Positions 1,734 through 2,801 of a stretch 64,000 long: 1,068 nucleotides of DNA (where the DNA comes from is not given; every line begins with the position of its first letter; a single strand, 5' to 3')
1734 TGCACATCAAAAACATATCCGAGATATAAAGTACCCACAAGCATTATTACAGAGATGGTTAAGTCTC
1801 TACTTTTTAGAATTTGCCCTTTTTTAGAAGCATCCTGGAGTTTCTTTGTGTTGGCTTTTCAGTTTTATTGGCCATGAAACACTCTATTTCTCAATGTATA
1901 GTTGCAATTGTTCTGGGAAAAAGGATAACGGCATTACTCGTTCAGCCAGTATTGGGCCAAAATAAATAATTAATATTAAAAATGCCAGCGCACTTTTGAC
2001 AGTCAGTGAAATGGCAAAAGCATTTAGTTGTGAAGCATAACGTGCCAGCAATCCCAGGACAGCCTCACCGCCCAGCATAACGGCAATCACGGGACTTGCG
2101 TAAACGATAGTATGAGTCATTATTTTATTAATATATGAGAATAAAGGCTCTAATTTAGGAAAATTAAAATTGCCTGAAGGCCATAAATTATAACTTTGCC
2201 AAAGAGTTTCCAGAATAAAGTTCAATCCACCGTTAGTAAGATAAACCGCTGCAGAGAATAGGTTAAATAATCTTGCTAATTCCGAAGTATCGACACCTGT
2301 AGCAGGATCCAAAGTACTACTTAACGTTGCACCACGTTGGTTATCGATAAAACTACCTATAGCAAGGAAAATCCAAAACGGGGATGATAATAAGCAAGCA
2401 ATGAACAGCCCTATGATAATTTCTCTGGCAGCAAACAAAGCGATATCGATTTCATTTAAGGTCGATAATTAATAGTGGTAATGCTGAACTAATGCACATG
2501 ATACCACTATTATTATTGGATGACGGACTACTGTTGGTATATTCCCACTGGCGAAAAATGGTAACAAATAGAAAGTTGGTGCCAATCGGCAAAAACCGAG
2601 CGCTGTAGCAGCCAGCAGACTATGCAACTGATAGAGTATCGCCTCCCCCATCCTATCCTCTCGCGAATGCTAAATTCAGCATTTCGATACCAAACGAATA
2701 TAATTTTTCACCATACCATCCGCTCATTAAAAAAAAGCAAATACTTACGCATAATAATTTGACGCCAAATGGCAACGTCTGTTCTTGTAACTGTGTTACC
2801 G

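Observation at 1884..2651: SctT (epaR) split by a single in-frame ochre codon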

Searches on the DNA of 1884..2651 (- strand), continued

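Call 35: search_dna_similar(query=window:2465-2498:-, collection=ecoli_genomes, mode=near, max_rows=5, max_evalue=10)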
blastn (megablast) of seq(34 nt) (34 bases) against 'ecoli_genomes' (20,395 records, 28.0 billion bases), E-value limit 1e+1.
No match.

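Call 38: get_annotated_region(hit=H2, flank=300)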
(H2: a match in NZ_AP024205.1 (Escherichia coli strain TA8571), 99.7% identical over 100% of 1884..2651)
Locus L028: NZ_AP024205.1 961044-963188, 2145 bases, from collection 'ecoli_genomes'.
description: Escherichia coli strain TA8571 chromosome, complete genome
organism: Escherichia coli strain TA8571 (NCBI taxid 562)
replicon: chromosome; assembly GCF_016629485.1
host: -; source: -; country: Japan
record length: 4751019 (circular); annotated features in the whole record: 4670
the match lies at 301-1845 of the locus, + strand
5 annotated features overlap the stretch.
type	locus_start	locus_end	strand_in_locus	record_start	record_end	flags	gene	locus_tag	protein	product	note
CDS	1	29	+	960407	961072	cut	-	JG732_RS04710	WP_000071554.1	EscR/YscR/HrcR family type III secretion system export apparatus protein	-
CDS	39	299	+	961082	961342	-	-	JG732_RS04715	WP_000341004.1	EscS/YscS/HrcS family type III secretion system export apparatus protein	-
CDS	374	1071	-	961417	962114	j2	-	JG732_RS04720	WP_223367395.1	IS1 family transposase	programmed frameshift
CDS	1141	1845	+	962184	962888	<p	sctT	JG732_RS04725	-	type III secretion system export apparatus subunit SctT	incomplete; partial in the middle of a contig; missing N-terminus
CDS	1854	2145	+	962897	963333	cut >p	-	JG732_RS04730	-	EscU/YscU/HrcU family type III secretion system export apparatus switch protein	frameshifted; incomplete; partial in the middle of a contig; missing C-terminus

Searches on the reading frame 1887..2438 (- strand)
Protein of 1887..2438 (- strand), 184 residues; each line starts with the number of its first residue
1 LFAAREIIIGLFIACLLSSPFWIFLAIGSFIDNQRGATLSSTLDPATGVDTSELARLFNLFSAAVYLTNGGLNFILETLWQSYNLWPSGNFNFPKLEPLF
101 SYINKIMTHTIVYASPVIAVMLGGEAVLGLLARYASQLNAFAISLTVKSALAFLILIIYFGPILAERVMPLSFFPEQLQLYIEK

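Call 17: search_protein_families(proteins=[P0016, P0001, P0017], library=ncbifam)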
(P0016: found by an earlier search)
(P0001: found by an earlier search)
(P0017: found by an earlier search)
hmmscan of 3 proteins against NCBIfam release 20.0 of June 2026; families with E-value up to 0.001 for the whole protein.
P0016 (255 aa): 5 families
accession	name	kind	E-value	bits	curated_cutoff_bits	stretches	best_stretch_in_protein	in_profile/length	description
TIGR01401.1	fliR_like_III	equivalog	1.6e-96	322.7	163.05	1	7-253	2-252/253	type III secretion system export apparatus subunit SctT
TIGR01400.1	fliR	equivalog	4.1e-28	98.6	168.6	1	16-234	4-226/245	flagellar biosynthetic protein FliR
NF011876.0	PRK15349.1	equivalog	6e-22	78.8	275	1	8-235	4-238/259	EscT/YscT/HrcT family type III secretion system export apparatus protein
NF009411.0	PRK12772.1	equivalog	3e-21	75.5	739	1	15-236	9-233/610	fused FliR family export protein/FlhB family type III secretion system protein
NF009416.1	PRK12780.1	equivalog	3.3e-05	23.6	306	1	14-229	7-228/247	flagellar biosynthesis protein FliR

P0001 (60 aa): 1 family
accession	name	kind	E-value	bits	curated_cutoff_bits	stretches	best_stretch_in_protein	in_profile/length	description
TIGR01401.1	fliR_like_III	equivalog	2.1e-14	53.7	163.05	1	7-59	2-54/253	type III secretion system export apparatus subunit SctT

P0017 (184 aa): 4 families
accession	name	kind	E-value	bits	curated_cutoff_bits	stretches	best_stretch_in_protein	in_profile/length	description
TIGR01401.1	fliR_like_III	equivalog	4.8e-75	252.4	163.05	1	2-182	69-252/253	type III secretion system export apparatus subunit SctT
NF011876.0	PRK15349.1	equivalog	1.1e-21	77.9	275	1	5-164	76-238/259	EscT/YscT/HrcT family type III secretion system export apparatus protein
TIGR01400.1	fliR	equivalog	1.9e-21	76.8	168.6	1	3-163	64-226/245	flagellar biosynthetic protein FliR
NF009411.0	PRK12772.1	equivalog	1.6e-16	59.9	739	1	4-165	71-233/610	fused FliR family export protein/FlhB family type III secretion system protein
